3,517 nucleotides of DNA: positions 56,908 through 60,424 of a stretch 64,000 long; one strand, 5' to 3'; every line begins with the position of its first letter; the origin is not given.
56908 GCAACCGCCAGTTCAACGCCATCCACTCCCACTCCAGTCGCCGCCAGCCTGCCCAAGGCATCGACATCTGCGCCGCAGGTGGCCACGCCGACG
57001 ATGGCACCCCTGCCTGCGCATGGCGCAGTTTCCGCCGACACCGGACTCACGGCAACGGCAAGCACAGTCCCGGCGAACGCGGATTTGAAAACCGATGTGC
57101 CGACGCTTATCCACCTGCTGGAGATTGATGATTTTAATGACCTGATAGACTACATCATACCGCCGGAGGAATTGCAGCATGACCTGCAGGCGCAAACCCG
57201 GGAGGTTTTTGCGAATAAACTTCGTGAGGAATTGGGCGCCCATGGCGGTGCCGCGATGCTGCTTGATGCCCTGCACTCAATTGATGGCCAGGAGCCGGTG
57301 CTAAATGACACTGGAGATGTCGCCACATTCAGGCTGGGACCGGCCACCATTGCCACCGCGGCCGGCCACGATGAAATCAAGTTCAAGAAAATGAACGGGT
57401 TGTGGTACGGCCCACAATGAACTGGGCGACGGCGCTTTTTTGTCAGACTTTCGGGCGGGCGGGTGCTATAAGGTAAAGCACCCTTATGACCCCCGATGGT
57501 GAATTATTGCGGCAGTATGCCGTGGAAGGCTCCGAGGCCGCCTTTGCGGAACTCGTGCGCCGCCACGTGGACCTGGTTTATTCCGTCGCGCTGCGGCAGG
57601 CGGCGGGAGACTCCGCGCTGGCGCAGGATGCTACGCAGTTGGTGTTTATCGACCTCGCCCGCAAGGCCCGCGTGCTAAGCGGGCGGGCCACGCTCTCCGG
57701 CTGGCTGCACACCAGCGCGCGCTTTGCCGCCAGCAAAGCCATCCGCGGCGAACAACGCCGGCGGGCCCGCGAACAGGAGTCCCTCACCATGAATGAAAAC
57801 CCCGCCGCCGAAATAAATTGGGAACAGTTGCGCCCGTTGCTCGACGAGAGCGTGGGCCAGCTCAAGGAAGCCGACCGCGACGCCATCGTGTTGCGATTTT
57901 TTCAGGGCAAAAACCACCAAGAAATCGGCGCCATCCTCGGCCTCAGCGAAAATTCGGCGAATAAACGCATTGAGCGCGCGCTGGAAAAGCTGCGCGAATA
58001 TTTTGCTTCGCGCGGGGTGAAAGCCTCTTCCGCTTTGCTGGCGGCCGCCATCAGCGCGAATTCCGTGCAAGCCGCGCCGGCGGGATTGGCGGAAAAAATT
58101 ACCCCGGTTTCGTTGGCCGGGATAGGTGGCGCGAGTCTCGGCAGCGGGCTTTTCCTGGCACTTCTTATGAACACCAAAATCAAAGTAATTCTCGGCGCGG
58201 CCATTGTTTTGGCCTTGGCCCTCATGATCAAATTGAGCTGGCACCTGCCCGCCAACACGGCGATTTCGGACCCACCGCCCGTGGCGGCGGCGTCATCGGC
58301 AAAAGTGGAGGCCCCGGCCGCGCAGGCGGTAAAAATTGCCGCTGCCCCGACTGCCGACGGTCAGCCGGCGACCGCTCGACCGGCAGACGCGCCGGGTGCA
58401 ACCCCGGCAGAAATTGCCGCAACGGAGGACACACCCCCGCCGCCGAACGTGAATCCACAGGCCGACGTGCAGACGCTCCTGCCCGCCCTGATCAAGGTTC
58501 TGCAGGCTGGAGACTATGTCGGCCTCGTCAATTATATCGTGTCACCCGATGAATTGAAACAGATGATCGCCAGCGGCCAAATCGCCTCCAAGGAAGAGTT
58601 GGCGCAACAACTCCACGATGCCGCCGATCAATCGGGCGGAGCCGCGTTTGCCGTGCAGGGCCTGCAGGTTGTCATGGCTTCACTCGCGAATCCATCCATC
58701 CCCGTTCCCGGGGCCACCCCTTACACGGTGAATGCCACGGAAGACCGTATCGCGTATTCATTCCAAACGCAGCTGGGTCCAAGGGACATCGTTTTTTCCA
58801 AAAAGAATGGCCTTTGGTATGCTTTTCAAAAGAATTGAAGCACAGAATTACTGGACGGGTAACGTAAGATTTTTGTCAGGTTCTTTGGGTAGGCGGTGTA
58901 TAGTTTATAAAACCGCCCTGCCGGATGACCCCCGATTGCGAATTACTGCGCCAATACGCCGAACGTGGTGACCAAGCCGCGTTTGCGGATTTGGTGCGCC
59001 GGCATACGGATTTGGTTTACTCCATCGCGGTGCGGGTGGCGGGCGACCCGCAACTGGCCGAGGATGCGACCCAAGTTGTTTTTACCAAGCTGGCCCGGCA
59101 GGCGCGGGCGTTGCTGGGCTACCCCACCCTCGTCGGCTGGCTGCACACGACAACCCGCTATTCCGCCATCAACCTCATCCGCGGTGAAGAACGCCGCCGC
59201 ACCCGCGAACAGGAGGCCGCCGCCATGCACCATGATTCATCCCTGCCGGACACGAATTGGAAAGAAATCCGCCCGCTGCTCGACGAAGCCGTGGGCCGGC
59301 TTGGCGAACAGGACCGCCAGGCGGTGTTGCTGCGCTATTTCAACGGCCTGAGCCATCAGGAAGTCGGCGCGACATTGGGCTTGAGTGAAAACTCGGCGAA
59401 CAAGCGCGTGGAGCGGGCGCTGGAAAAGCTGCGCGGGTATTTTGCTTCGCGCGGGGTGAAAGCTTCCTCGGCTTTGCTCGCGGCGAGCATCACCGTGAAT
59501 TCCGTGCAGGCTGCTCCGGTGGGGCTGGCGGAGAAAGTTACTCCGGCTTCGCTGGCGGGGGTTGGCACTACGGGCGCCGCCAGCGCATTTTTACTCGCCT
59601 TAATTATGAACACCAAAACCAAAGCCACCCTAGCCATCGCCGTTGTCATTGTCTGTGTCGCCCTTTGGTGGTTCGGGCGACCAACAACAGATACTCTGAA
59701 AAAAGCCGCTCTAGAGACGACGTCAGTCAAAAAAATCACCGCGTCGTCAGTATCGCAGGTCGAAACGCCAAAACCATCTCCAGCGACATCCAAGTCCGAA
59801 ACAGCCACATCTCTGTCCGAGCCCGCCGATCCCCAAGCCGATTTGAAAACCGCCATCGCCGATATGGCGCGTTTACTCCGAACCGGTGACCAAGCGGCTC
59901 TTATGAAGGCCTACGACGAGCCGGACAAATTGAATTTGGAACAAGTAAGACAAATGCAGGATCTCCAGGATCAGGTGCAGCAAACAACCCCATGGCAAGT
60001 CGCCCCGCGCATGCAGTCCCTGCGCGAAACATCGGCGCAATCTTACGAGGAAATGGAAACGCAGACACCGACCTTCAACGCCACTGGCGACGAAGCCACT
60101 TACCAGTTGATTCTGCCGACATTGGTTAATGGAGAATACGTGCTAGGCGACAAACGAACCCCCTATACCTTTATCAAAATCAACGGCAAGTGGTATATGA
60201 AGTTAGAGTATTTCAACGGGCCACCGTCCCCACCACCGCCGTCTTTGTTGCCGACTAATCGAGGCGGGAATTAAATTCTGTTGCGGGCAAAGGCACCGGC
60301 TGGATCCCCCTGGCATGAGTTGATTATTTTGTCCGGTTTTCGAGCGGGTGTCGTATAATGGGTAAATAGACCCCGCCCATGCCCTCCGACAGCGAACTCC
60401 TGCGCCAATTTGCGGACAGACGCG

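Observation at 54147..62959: Array of three stand-alone sensor halves followed by five membrane-spanning ECF sigma factor fusions sharing one unassigned extracytoplasmic domain (11 copies in the window)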

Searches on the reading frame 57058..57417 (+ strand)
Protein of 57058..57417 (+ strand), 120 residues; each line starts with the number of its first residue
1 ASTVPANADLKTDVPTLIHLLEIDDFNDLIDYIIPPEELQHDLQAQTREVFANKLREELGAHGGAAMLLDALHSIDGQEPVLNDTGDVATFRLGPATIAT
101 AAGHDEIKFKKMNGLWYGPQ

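Call 29: predict_structure(alignment_id=A3)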
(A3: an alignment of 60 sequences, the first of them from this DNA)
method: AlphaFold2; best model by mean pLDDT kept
length: 120 residues; sequences in the alignment: 60
mean_pLDDT: 91.4   pTM: 0.82
mean pLDDT of the five models: 91.4, 89.3, 89.1, 89.0, 87.6
residues with pLDDT >= 90: 96; 70-90: 21; 50-70: 3; < 50: 0
segments of 3 or more residues with pLDDT < 50: none
pLDDT, mean of each block of 10 residues (from residue 1): 81 95 96 93 93 94 91 95 97 82 87 93
secondary structure, 60 per line:
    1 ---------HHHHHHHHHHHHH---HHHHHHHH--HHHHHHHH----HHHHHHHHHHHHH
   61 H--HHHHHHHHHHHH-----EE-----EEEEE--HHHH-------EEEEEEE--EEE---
elements in order: H10-22 H26-33 H36-43 H48-61 H64-75 E88-92 H95-98 E106-112 E115-117

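Call 36: fold_search(model_id=the predicted structure, library=pdb)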
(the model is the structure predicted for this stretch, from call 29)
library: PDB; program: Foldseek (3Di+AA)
matches with E <= 10: 102; with E <= 0.001: 0
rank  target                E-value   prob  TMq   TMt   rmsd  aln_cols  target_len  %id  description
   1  8dte                  2.8e-01  0.20  0.31  0.24   7.8       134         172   12  Crystal Structure of a toluene tolerance periplasmic transport protein from Neisseria gonorrhoeae (released 2022-08-10)
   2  2jq5_MODEL_1_A        7.9e-01  0.21  0.39  0.37   7.0       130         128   15  Solution structure of RPA3114, a SEC-C motif containing protein from Rhodopseudomonas palustris; Northeast Str (released 2007-06-26)
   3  6w3w                  1.0e+00  0.20  0.39  0.42   6.7       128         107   13  An enumerative algorithm for de novo design of proteins with diverse pocket structures (released 2020-04-08)
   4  7bcz_B                1.2e+00  0.04  0.22  0.14  12.7       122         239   16  Structure of the 4'-phosphopantetheinyl transferase PcpS from Pseudomonas aeruginosa (released 2021-11-10)
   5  9vxg_A                1.5e+00  0.02  0.18  0.16  12.3       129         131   15  ROS-Sensing Transcription Factor YchJ Regulates the RssB-RpoS Pathway to Protect Salmonella Against Oxidative Attack b (released 2025-08-06)
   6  4gb5                  2.3e+00  0.07  0.33  0.28  10.6       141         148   15  Crystal structure of Kfla4162 protein from Kribbella flavida (released 2012-09-26)
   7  6d63_L                2.3e+00  0.03  0.17  0.17   7.7        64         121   11  The structure of AtzH: a little known member of the atrazine breakdown pathway (released 2018-11-14)
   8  6h5o_B                2.4e+00  0.07  0.31  0.08   7.5       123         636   11  Crystal structure of PBP2a from MRSA in complex with piperacillin at active site. (released 2019-08-14)
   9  4ovm_D                2.4e+00  0.05  0.31  0.30  10.3       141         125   12  Crystal structure of SgcJ protein from Streptomyces carzinostaticus (released 2013-12-25)
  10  6d63_E                2.4e+00  0.04  0.17  0.17   7.5        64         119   11  The structure of AtzH: a little known member of the atrazine breakdown pathway (released 2018-11-14)
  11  5ts4_B                2.4e+00  0.03  0.18  0.19   8.0        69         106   14  Crystal structure of a de novo designed protein with curved beta-sheet (released 2017-01-25)
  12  7ui9_Q                2.6e+00  0.08  0.22  0.21   5.3        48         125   19  Core Mediator-PICearly (Copy A) (released 2023-02-15)
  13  5ts4_A                2.6e+00  0.03  0.19  0.21   5.8        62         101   16  Crystal structure of a de novo designed protein with curved beta-sheet (released 2017-01-25)
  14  6hsy                  2.8e+00  0.03  0.28  0.21  10.9       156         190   10  Two-phospholipid-bound crystal structure of the substrate-binding protein Ttg2D from Pseudomonas aeruginosa (released 2019-10-23)
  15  3edp_A                3.0e+00  0.01  0.15  0.09  13.1       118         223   13  The crystal structure of the protein lin2111 (functionally unknown) from Listeria innocua Clip11262 (released 2008-09-16)
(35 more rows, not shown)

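Call 60: search_protein_representatives(alignment_id=A3)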
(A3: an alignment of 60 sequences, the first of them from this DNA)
Query: 60 sequences, 120 profile positions. Proteins with E-value up to 0.001 (for the whole library): 1178; up to 1e-10: 599; up to 1e-30: 19. The best 150 are listed.
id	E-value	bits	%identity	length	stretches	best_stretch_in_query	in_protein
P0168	5.9e-52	191.4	-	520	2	2-117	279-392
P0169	1.8e-50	186.6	-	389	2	2-117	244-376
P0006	3.2e-40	153.5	-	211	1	2-118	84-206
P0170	1.4e-37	145.0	-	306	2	7-116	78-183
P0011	1.1e-35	138.9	-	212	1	2-118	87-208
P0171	4.1e-35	137.0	-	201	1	2-118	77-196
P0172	2.3e-34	134.6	-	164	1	1-117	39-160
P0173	2.9e-34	134.3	-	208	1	2-117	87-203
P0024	3.5e-34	134.0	-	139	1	2-117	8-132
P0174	6.3e-34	133.2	-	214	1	3-117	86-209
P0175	1.3e-33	132.2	-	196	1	3-116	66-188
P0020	1.5e-33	132.0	-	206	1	2-116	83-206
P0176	3.5e-33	130.8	-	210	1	2-118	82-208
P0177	6.7e-33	129.9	-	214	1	2-117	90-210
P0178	4.2e-32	127.3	-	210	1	6-117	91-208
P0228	2.8e-26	108.5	-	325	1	2-117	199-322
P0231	4.8e-26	107.8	-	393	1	3-117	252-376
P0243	1.9e-25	105.8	-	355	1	2-117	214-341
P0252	8.3e-25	103.8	-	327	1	3-117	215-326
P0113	1.5e-24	103.0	-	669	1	2-117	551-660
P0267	4.9e-24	101.3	-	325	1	2-117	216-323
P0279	2.6e-23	98.9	-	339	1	2-118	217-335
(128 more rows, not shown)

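Call 61: search_protein_families(library=pfam, proteins=[P0168, P0169, P0170, P0228, P0231, P0243, P0252, P0267, P0279], max_evalue=0.001)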
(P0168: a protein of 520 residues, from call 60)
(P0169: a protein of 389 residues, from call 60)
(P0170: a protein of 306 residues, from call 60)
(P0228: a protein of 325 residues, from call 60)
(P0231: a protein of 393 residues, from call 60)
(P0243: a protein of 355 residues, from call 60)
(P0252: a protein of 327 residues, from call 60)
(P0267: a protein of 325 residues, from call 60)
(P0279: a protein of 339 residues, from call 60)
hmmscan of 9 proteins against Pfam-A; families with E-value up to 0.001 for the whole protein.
P0168 (520 aa): 2 families
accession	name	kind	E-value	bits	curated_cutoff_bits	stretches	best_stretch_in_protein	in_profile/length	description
PF13676.11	TIR_2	-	8.3e-22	78.4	28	1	13-132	1-121/122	TIR domain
PF01582.25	TIR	-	1.7e-07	31.6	21.3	1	11-88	2-81/179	TIR domain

P0169 (389 aa): 0 families

P0170 (306 aa): 0 families

P0228 (325 aa): 2 families
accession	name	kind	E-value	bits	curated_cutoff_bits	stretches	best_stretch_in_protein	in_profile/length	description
PF08281.18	Sigma70_r4_2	-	2e-09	37.4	25.7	1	20-70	4-54/54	Sigma-70, region 4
PF04545.22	Sigma70_r4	-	3.4e-08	33.3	24.1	1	26-72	4-50/50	Sigma-70, region 4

P0231 (393 aa): 1 family
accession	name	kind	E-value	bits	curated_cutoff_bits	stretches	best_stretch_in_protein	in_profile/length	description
PF08238.18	Sel1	-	1.2e-22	79.9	30.7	2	28-63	1-36/36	Sel1 repeat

P0243 (355 aa): 2 families
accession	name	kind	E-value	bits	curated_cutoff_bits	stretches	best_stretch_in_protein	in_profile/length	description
PF08281.18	Sigma70_r4_2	-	3.2e-10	39.9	25.7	1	20-70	4-54/54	Sigma-70, region 4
PF04545.22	Sigma70_r4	-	3e-08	33.5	24.1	1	23-72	1-50/50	Sigma-70, region 4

P0252 (327 aa): 2 families
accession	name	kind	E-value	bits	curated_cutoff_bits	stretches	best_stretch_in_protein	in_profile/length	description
PF04545.22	Sigma70_r4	-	2.2e-10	40.3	24.1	1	24-71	3-50/50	Sigma-70, region 4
PF08281.18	Sigma70_r4_2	-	5.6e-10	39.1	25.7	1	19-69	4-54/54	Sigma-70, region 4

P0267 (325 aa): 2 families
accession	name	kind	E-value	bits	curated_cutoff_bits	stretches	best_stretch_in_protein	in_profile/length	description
PF08281.18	Sigma70_r4_2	-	5.2e-11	42.5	25.7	1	19-69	4-54/54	Sigma-70, region 4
PF04545.22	Sigma70_r4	-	1.3e-10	41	24.1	1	24-71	3-50/50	Sigma-70, region 4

P0279 (339 aa): 2 families
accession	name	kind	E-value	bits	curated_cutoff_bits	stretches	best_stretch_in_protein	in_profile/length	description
PF04545.22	Sigma70_r4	-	1.9e-08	34.1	24.1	1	43-89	2-48/50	Sigma-70, region 4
PF08281.18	Sigma70_r4_2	-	6.6e-08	32.5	25.7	1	38-89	3-54/54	Sigma-70, region 4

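Call 79: search_protein_families(library=padloc, proteins=[P0168, P0231], max_evalue=0.01)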
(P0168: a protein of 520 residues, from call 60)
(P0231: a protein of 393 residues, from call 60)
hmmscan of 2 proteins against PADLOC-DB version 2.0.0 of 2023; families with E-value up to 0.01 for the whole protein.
P0168 (520 aa): 8 families
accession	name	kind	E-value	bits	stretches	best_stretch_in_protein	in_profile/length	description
PDLC02012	SAVED5--SAVED_TIR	-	5.9e-10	36.8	1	4-88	7-92/404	-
PDLC05062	PDC-S66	-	1e-06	26.4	1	4-90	142-229/282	-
PDLC00436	ThsB1|ThsB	-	2e-05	22.2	1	4-87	29-116/183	TIR-like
PDLC02421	Aga_TIR-PNTD1-PNTD2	-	0.00023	18.4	1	12-105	5-106/430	Class I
PDLC02403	Aga_TIR-PNTD1-PNTD2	-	0.00062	16.9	1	13-132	5-127/443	Class I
PDLC00426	ThsB1|ThsB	-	0.00074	16.9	1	6-94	233-328/352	TIR-like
PDLC03825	spbK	-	0.0076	13.7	0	7-37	145-175/308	-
PDLC00422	ThsB1|ThsB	-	0.0085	13.6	0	3-78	33-114/194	TIR-like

P0231 (393 aa): 0 families

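Call 92: search_protein_families(library=pfam, alignment_id=A3, max_evalue=1)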
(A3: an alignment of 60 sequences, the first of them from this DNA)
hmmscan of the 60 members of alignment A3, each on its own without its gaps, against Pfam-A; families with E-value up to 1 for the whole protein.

A. member 1, seq(120 aa): 0 families

B. families by the number of members that match (of 60 scanned): 52 families (the first 25 are shown)
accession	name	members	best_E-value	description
PF01473.26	Choline_bind_1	7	0.037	Putative cell wall binding repeat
PF16550.10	RPN13_C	3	0.00068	UCH-binding domain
PF02270.21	TFIIF_beta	2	0.019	TFIIF, beta subunit HTH domain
PF16800.11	Endopep_inhib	1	0.0029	IseA DL-endopeptidase inhibitor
PF09812.14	MRP-L28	1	0.0045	Mitochondrial ribosomal protein L28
PF18670.6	V_ATPase_I_N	1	0.0074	V-type ATPase subunit I, N-terminal domain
PF13768.12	VWA_3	1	0.0096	von Willebrand factor type A domain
PF03299.19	TF_AP-2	1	0.012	Transcription factor AP-2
PF14534.12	DUF4440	1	0.012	Domain of unknown function (DUF4440)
PF14932.11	HAUS-augmin3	1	0.015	HAUS augmin-like complex subunit 3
PF10814.13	CwsA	1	0.018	Cell wall synthesis protein CwsA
PF14903.11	WG_beta_rep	1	0.028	WG containing repeat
PF07338.18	YdgH_BhsA-like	1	0.029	YdgH/BhsA/McbA-like domain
PF23826.1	DUF7196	1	0.035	Domain of unknown function (DUF7196)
PF11898.13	DUF3418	1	0.037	Domain of unknown function (DUF3418)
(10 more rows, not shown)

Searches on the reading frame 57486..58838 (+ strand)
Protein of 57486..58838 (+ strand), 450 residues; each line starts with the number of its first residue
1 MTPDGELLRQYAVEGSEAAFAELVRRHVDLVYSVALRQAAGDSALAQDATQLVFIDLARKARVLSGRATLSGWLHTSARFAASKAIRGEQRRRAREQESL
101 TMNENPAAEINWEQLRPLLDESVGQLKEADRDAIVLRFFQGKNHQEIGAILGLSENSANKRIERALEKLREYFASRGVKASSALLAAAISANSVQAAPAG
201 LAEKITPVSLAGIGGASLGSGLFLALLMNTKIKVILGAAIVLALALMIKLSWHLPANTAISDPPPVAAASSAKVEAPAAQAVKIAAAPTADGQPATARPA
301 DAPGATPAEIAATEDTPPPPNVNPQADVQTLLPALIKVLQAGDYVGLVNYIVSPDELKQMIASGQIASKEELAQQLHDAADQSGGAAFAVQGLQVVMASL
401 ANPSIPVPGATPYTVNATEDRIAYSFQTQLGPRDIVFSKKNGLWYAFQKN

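Call 3: search_protein_families(library=pfam, proteins=[window:57486-58838:+], max_evalue=0.1)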
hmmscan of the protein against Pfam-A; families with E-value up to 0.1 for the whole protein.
window:57486-58838:+ (450 aa): 6 families
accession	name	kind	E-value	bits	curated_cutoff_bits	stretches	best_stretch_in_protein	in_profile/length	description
PF08281.18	Sigma70_r4_2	-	9.1e-12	44.9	25.7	1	119-169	4-54/54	Sigma-70, region 4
PF04545.22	Sigma70_r4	-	1.1e-11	44.5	24.1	1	125-171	4-50/50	Sigma-70, region 4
PF04542.20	Sigma70_r2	-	8.6e-10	38.7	24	1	23-92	1-71/71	Sigma-70 region 2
PF07638.17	Sigma70_ECF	-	0.0004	20.8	21.1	1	32-170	39-180/185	ECF sigma factor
PF12200.13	DUF3597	-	0.00081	20.4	29.8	1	281-402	13-121/127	Domain of unknown function (DUF3597)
PF21555.2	CCC_C_1st_pro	-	0.011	15.9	27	1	150-198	28-76/128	Prokaryotic cation-chloride cotransporter, C-terminal domain, 1st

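Call 4: search_protein_families(library=ncbifam, proteins=[window:57486-58838:+], max_evalue=0.1)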
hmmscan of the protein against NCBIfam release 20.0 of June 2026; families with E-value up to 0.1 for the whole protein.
window:57486-58838:+ (450 aa): 87 families (the best 25 are shown)
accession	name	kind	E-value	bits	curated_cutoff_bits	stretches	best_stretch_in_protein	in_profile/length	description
TIGR02937.1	sigma70-ECF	superfamily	3e-21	75.8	42.9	1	19-172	2-164/165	sigma-70 family RNA polymerase sigma factor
NF009166.1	PRK12513.1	equivalog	1.7e-20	73.5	206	1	4-178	9-191/193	RNA polymerase sigma factor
NF009168.0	PRK12515.1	subfamily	7.2e-20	71.3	236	1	4-180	9-186/189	RNA polymerase sigma factor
TIGR02985.1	Sig70_bacteroi1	subfamily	2.4e-16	60.4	126.4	1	19-171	2-160/162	RNA polymerase sigma-70 factor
NF009172.0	PRK12519.1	subfamily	4.2e-16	59.1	222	1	13-173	24-189/194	RNA polymerase sigma factor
NF007225.0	PRK09643.1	equivalog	9.6e-16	58.1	190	1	3-175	13-184/204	RNA polymerase sigma factor SigM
NF007216.0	PRK09638.1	equivalog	2.3e-14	53.5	194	1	5-176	5-177/180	RNA polymerase sigma factor SigY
NF004113.0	PRK05602.1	equivalog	2.8e-14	53.2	208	1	3-178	31-206/211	RNA polymerase sigma factor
TIGR02983.1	SigE-fam_strep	subfamily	7.8e-14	51.9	141.55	1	15-173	3-158/162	SigE family RNA polymerase sigma factor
NF007229.0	PRK09647.1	equivalog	1.2e-13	51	265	1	19-182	45-211/220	RNA polymerase sigma factor SigE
NF007222.0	PRK09640.1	equivalog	2.8e-13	49.8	194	1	18-175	26-184/188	RNA polymerase sigma factor SigX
NF009171.0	PRK12518.1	equivalog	4.2e-13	49.5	208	1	3-179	13-190/191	RNA polymerase sigma factor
TIGR02959.1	SigZ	equivalog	4.3e-13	49.5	168.65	1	41-174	17-149/170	RNA polymerase sigma factor SigZ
NF007228.0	PRK09646.1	subfamily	5e-13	49.1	226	1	6-172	19-189/194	ECF RNA polymerase sigma factor SigK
NF058625.1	sigma_PG0214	equivalog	8.6e-13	48.3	130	1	18-175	4-163/170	GFO_1088 family ECF-type sigma factor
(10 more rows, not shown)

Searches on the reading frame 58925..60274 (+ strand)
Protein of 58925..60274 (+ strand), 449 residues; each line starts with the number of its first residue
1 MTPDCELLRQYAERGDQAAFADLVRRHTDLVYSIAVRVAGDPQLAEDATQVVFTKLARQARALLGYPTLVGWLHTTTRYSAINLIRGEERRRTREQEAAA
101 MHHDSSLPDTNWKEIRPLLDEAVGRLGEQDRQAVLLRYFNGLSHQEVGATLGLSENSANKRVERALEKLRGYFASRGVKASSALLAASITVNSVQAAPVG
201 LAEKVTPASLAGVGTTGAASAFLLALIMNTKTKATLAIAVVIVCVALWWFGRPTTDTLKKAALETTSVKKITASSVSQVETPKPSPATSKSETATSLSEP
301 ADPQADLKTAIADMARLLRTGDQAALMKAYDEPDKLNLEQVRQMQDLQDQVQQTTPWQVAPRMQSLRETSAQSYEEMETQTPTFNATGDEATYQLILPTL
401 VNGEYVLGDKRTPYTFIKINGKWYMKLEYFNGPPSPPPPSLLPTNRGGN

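Call 3: search_protein_families(library=pfam, proteins=[window:58925-60274:+], max_evalue=0.1)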
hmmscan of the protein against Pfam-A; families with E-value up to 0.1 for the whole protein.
window:58925-60274:+ (449 aa): 7 families
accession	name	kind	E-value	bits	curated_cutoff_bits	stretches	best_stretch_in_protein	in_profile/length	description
PF08281.18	Sigma70_r4_2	-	1.6e-13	50.5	25.7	1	119-169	4-54/54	Sigma-70, region 4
PF04542.20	Sigma70_r2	-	4.5e-11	42.8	24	1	23-90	1-70/71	Sigma-70 region 2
PF04545.22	Sigma70_r4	-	1.9e-10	40.5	24.1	1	124-170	3-49/50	Sigma-70, region 4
PF07638.17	Sigma70_ECF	-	4.8e-05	23.8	21.1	1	89-169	96-179/185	ECF sigma factor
PF22233.2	PhyR_sigma-like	-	0.011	15.9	27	1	129-167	7-45/50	Response regulator PhyR, sigma-like domain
PF19084.5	DUF5775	-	0.041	14.6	28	0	233-293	6-64/81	Family of unknown function (DUF5775)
PF13384.12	HTH_23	-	0.046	14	24.6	0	128-164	4-40/50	Homeodomain-like domain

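Call 4: search_protein_families(library=ncbifam, proteins=[window:58925-60274:+], max_evalue=0.1)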
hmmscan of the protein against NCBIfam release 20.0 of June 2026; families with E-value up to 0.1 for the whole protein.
window:58925-60274:+ (449 aa): 97 families (the best 25 are shown)
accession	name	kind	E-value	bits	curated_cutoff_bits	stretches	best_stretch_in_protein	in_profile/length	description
NF009172.0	PRK12519.1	subfamily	4.3e-24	85.1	222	1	6-172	18-188/194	RNA polymerase sigma factor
NF009166.1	PRK12513.1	equivalog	1.8e-22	80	206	1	4-178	9-191/193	RNA polymerase sigma factor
TIGR02937.1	sigma70-ECF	superfamily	3.9e-22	78.6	42.9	1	19-171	2-163/165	sigma-70 family RNA polymerase sigma factor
TIGR02985.1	Sig70_bacteroi1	subfamily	5.1e-20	72.3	126.4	1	19-170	2-159/162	RNA polymerase sigma-70 factor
NF004113.0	PRK05602.1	equivalog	2.1e-19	70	208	1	3-178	31-206/211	RNA polymerase sigma factor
NF009168.0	PRK12515.1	subfamily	8.3e-19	67.8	236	1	4-180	9-186/189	RNA polymerase sigma factor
NF007228.0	PRK09646.1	subfamily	9.8e-19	67.8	226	1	6-172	19-189/194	ECF RNA polymerase sigma factor SigK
NF007229.0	PRK09647.1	equivalog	1.3e-18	67.2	265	1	16-182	42-211/220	RNA polymerase sigma factor SigE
TIGR02983.1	SigE-fam_strep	subfamily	1e-17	64.5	141.55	1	16-171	4-156/162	SigE family RNA polymerase sigma factor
NF058625.1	sigma_PG0214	equivalog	4.9e-17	62.1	130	1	17-174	3-162/170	GFO_1088 family ECF-type sigma factor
NF007216.0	PRK09638.1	equivalog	8.6e-17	61.5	194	1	7-173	7-174/180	RNA polymerase sigma factor SigY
NF007225.0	PRK09643.1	equivalog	8.9e-17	61.4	190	1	3-172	13-181/204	RNA polymerase sigma factor SigM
TIGR02959.1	SigZ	equivalog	1.5e-16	60.7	168.65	1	34-174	12-149/170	RNA polymerase sigma factor SigZ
NF008888.0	PRK11922.1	equivalog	7.1e-15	55.3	204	1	8-172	20-195/231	RNA polymerase sigma factor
NF007227.0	PRK09645.1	subfamily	1.8e-14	54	202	1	13-179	8-176/177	sigma-70 family RNA polymerase sigma factor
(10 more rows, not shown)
